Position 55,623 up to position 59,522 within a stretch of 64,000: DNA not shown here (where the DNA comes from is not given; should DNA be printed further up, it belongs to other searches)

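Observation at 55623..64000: Giant (>2,790 aa, open at window end) Cys-rich secreted protein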

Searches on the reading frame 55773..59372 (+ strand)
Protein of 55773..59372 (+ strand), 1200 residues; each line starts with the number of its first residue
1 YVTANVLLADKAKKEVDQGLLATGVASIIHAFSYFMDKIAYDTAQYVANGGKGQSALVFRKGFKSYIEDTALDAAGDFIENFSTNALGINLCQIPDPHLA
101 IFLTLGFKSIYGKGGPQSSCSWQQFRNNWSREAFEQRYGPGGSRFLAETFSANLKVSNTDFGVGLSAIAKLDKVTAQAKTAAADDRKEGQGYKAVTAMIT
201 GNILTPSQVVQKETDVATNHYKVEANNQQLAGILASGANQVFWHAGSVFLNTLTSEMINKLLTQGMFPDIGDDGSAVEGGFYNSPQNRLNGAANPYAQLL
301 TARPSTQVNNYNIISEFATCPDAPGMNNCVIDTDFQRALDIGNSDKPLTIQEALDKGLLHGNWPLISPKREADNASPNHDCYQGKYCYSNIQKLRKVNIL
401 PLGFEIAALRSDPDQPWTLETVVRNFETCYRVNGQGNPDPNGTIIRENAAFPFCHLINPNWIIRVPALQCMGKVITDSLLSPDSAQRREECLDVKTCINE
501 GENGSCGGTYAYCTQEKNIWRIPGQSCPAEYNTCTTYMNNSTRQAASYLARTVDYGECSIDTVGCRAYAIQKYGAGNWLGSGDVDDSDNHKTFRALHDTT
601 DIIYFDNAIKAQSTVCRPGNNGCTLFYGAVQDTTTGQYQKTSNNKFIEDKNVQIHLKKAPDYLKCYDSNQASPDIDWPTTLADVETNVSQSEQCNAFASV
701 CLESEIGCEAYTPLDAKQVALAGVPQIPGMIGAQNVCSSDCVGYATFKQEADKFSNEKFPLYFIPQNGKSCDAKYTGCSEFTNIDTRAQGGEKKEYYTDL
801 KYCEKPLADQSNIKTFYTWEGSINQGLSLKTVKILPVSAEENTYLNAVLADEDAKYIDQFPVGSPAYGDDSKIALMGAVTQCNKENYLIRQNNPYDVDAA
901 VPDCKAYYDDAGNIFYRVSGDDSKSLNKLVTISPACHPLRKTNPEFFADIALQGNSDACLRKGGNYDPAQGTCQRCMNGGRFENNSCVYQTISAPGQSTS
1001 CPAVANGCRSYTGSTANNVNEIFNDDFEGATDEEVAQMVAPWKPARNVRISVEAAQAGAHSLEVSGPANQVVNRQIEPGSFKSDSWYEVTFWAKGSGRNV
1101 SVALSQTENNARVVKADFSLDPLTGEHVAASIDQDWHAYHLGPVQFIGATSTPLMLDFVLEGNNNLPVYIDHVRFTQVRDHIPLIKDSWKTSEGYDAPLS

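Call 29: find_related_loci(query=A1, collection=genome_contigs, flank=10000)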
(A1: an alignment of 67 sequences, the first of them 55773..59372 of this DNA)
Query A1 (1200 aa) in genome_contigs; peptide patterns used: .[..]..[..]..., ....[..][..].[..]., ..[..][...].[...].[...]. (x = any residue, [..] = any of these).
414 stretches matched a pattern; 373 encode a relative of the query (tblastn E <= 1e-3); the best 80 are kept; 80 distinct loci.
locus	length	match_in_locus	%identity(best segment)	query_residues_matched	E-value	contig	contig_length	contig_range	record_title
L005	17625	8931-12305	45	9-1198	0e+0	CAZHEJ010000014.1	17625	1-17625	MAG TPA_asm: uncultured Gammaproteobacteria bacterium isolate binchicken_co266_196 genome assembly, contig: NODE_5280_le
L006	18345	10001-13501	43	13-1200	0e+0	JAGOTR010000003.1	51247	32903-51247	MAG: Candidatus Magasanikiibacteriota bacterium isolate Gw_Eff_bin_437 Gw_Eff_1004_length_51247_cov_13.647418, whole gen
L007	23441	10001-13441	42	8-1200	0e+0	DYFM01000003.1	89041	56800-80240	MAG TPA_asm: Candidatus Paceibacter sp. isolate BE2011_3_41_10 Afr_mines_BE2011_91_length_89041_cov_4_384207, whole geno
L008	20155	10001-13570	43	7-1194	0e+0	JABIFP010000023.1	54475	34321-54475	MAG: Candidatus Magasanikbacteria bacterium isolate SI053_bin23 k141_350846, whole genome shotgun sequence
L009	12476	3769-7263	41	9-1200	0e+0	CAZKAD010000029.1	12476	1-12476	MAG TPA_asm: uncultured Gammaproteobacteria bacterium isolate SRP219642_co6_366 genome assembly, contig: NODE_4707_lengt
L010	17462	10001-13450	41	34-1200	0e+0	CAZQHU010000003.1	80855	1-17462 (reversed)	MAG TPA_asm: uncultured Gammaproteobacteria bacterium isolate binchicken_co27_283 genome assembly, contig: NODE_470_leng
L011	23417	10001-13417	41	14-1199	0e+0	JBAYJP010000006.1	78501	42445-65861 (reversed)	MAG: Candidatus Magasanikiibacteriota bacterium isolate SO_2016_GW1_59 scaffold00719_OW334_2016, whole genome shotgun se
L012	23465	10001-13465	39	16-1190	0e+0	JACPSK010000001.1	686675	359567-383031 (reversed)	MAG: Candidatus Magasanikbacteria bacterium isolate NC_groundwater_703_Ag_S-0.2um_44_17 S36_SO-2_scaffold_114964, whole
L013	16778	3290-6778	40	19-1190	0e+0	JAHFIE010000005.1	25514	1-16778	MAG: Candidatus Magasanikiibacteriota bacterium isolate nzgw355 NODE_1114_length_25515_cov_3.244822, whole genome shotgu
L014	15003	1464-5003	39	7-1197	0e+0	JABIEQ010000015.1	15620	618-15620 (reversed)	MAG: Candidatus Magasanikbacteria bacterium isolate SI053_bin100 k141_1105532, whole genome shotgun sequence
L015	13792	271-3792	40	2-1197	0e+0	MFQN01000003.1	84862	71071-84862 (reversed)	MAG: Candidatus Magasanikbacteria bacterium RIFCSPLOWO2_12_FULL_43_12 rifcsplowo2_12_scaffold_1069, whole genome shotgun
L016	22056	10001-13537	40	9-1197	0e+0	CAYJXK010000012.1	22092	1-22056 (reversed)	MAG TPA_asm: uncultured Gammaproteobacteria bacterium isolate ERP125453_co1_500 genome assembly, contig: NODE_2220_lengt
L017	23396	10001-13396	40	14-1194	0e+0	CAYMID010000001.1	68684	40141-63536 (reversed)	MAG TPA_asm: uncultured Gammaproteobacteria bacterium isolate SRP342105_co2_131 genome assembly, contig: NODE_340_length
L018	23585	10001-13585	40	8-1199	0e+0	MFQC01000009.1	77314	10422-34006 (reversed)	MAG: Candidatus Magasanikbacteria bacterium RIFCSPHIGHO2_02_FULL_48_18 rifcsphigho2_02_scaffold_259, whole genome shotgu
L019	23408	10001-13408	41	8-1198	0e+0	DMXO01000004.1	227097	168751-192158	MAG TPA_asm: Candidatus Magasanikbacteria bacterium isolate UBA11699 contig_128, whole genome shotgun sequence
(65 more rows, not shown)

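Call 52: predict_structure(alignment_id=A5)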
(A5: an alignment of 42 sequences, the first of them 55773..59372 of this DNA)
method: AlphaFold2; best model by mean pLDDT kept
length: 1200 residues; sequences in the alignment: 42
mean_pLDDT: 68.6   pTM: 0.45
mean pLDDT of the five models: 68.6, 66.8, 62.3, 61.4, 60.6
residues with pLDDT >= 90: 258; 70-90: 381; 50-70: 237; < 50: 324
segments of 3 or more residues with pLDDT < 50: 1-12, 14-16, 50-62, 97-115, 145-175, 185-243, 254-303, 514-521, 551-627, 652-657, 705-707, 714-722, 731-743, 922-926, 1015-1017
pLDDT, mean of each block of 10 residues (from residue 1): 37 48 57 67 59 39 62 72 61 53 30 49 71 59 48 38 39 49 46 41 43 39 38 36 50 47 36 29 26 32 57 85 76 90 81 92 88 65 84 84 86 89 90 86 80 86 84 67 68 71 66 47 56 60 62 42 39 42 39 35 34 36 43 71 66 48 76 76 67 63 55 46 54 37 64 82 77 87 75 88 93 93 84 93 90 85 93 88 91 84 91 88 57 93 91 91 93 93 93 84 92 64 88 86 92 87 91 93 88 89 95 93 79 85 88 95 86 87 85 64
secondary structure, 60 per line:
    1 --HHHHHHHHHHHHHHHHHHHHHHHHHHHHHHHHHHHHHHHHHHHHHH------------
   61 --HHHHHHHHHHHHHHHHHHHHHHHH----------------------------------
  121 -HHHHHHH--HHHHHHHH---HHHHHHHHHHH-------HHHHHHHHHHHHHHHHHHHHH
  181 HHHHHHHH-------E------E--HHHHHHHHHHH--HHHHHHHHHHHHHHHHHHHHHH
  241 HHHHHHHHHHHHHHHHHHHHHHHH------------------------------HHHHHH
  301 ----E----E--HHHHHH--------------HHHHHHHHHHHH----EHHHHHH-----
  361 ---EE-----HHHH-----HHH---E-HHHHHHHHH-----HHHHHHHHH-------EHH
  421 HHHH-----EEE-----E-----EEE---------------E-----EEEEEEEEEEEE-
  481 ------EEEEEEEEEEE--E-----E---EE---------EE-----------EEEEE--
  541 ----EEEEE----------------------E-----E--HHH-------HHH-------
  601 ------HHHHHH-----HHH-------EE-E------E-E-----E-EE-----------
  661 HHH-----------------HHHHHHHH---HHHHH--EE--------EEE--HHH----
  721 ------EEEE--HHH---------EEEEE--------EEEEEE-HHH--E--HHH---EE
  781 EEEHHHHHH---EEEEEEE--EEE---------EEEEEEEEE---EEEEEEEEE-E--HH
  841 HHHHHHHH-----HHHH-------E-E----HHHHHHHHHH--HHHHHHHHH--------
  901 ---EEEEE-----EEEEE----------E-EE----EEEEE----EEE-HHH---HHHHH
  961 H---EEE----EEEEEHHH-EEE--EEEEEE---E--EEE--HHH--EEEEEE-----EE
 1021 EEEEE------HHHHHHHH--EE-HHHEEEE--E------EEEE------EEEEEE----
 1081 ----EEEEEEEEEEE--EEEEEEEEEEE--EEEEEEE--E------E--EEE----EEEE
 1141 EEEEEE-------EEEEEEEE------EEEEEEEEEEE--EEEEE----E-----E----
elements in order (helices of 4 or more, strands of 3 or more residues): H3-48 H63-86 H122-128 H131-138 H142-152 H160-188 H206-216 H219-264 H295-300 H313-318 H333-344 H350-355 H371-374 H388-396 H402-410 H419-424 E430-432 E444-446 E468-479 E487-497 E534-538 E545-549 H607-612 H681-688 H692-696 E709-711 E727-730 E745-749 E758-763 E779-783 H784-789 E793-799 E802-804 E814-822 E826-834 H839-848 H854-857 H872-881 H884-892 E904-908 E914-918 E937-941 E946-948 H956-961 E965-967 E972-976 E981-983 E986-991 E998-1000 E1008-1013 E1019-1025 H1032-1039 E1048-1051 E1061-1064 E1071-1076 E1085-1095 E1098-1108 E1111-1117 E1130-1132 E1137-1146 E1154-1161 E1168-1178 E1181-1185

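Call 55: fold_search(model_id=the predicted structure, library=pdb)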
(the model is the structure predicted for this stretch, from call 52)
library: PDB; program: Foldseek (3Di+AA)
matches with E <= 10: 1353; with E <= 0.001: 164
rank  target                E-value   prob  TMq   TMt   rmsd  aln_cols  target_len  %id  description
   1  2zex_A                8.5e-07  1.00  0.09  0.62   4.2       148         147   20  Family 16 carbohydrate binding module (released 2008-03-04)
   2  4xup_C                1.3e-06  1.00  0.11  0.67   3.8       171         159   12  Structure of the N-terminal CBM22-1-CBM22-2 tandem domain from Paenibacillus barcinonensis Xyn10C (released 2015-06-03)
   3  2zey_B                2.9e-06  1.00  0.09  0.64   4.0       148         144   20  Family 16 carbohydrate binding module (released 2008-03-04)
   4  5a59_A                3.8e-06  1.00  0.09  0.09  17.9       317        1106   11  The structure of GH101 E796Q mutant from Streptococcus pneumoniae TIGR4 in complex with T-antigen (released 2015-09-02)
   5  3ecq_B                3.8e-06  1.00  0.08  0.07  19.7       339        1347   10  Endo-alpha-N-acetylgalactosaminidase from Streptococcus pneumoniae: SeMet structure (released 2008-09-09)
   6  5a58_A                4.0e-06  1.00  0.09  0.09  18.1       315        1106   10  The structure of GH101 D764N mutant from Streptococcus pneumoniae TIGR4 in complex with serinyl T-antigen (released 2015-09-02)
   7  2zey_A                4.2e-06  1.00  0.09  0.62   4.3       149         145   20  Family 16 carbohydrate binding module (released 2008-03-04)
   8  7r1e_B                4.4e-06  1.00  0.10  0.18  22.9       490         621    9  Mosquitocidal Cry11Ba determined at pH 10.4 from naturally-occurring nanocrystals by Serial femtosecond crystallograph (released 2022-07-27)
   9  4xuo_A                4.6e-06  1.00  0.11  0.65   4.1       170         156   14  Structure of the CBM22-1 xylan-binding domain from Paenibacillus barcinonensis Xyn10C (released 2015-06-03)
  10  5a57                  5.1e-06  1.00  0.09  0.09  18.4       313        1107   12  The structure of GH101 from Streptococcus pneumoniae TIGR4 in complex with PUGT (released 2015-09-02)
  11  7qx5                  5.1e-06  0.99  0.09  0.17  23.8       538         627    9  mosquitocidal Cry11Aa-Y449F determined at pH 7 from naturally-occurring nanocrystals by Serial femtosecond crystallograp (released 2022-07-27)
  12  6qev_B                5.4e-06  1.00  0.09  0.08  20.4       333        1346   10  EngBF DARPin Fusion 4b B6 (released 2019-11-06)
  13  7r1e_A                5.4e-06  1.00  0.09  0.17  25.7       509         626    9  Mosquitocidal Cry11Ba determined at pH 10.4 from naturally-occurring nanocrystals by Serial femtosecond crystallograph (released 2022-07-27)
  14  8dcm_C                6.0e-06  0.96  0.07  0.12  23.9       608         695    8  Crystal structure of Clostridioides difficile binary toxin proCDTb lacking D4 in complex with BINTOXB/22 Fab (released 2023-04-05)
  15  9jsm_G                7.4e-06  0.99  0.09  0.19  24.0       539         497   10  Clostridium perfringens iota toxin pore Ib in prepore VI state (released 2025-05-14)
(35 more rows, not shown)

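Call 96: search_solved_structures(query=A7, max_evalue=10)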
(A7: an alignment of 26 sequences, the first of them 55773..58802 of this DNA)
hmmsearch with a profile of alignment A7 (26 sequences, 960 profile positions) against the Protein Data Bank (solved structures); distinct sequences matched with E-value up to 10: 5.
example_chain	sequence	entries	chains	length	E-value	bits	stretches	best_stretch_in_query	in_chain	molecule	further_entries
9mla_G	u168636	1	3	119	0.65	11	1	819-874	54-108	Kenv-6 Fab heavy chain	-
5tpw_H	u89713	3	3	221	0.79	10.7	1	818-885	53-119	FAB, HEAVY CHAIN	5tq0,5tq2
5zvk_A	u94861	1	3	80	1.5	9.8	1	138-206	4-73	Human Coronavirus MERS HR1 motif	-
9isq_A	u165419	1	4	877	1.7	9.6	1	796-904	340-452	Protein acetyltransferase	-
9it0_A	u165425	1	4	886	1.7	9.6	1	796-904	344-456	Protein acetyltransferase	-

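Call 105: search_protein_representatives(alignment_id=A7)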
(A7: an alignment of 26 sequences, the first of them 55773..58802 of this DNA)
Query: 26 sequences, 960 profile positions. Proteins with E-value up to 0.001 (for the whole library): 1563; up to 1e-10: 1403; up to 1e-30: 1221. The best 150 are listed.
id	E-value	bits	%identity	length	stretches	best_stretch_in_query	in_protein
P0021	0.0e+00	1448.0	-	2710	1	2-960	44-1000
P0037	0.0e+00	1396.3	-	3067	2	4-960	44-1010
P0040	0.0e+00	1382.6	-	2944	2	4-960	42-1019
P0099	0.0e+00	1345.3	-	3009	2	7-959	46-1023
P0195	0.0e+00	1339.6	-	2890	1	7-960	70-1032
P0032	0.0e+00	1335.6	-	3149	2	7-960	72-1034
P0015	0.0e+00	1331.5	-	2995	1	3-960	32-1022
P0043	0.0e+00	1323.6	-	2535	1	4-959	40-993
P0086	0.0e+00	1321.0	-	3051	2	5-960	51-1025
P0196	0.0e+00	1321.0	-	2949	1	5-960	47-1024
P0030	0.0e+00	1312.8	-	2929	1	4-960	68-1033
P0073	0.0e+00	1310.8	-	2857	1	2-960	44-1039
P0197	0.0e+00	1305.5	-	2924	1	5-959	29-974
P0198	0.0e+00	1303.1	-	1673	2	5-960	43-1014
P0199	0.0e+00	1299.0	-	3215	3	5-959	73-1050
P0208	0.0e+00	1243.1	-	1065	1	4-960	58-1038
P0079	0.0e+00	1237.9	-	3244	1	5-960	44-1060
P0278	1.6e-236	804.1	-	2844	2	7-959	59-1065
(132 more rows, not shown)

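Call 122: find_related_loci(query=A7, collection=viral_contigs, flank=2000)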
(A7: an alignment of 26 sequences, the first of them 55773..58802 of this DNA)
Query A7 (1010 aa) in viral_contigs; peptide patterns used: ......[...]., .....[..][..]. (x = any residue, [..] = any of these).
24 stretches matched a pattern, but none encodes a relative of the query by tblastn (E <= 1e-3).
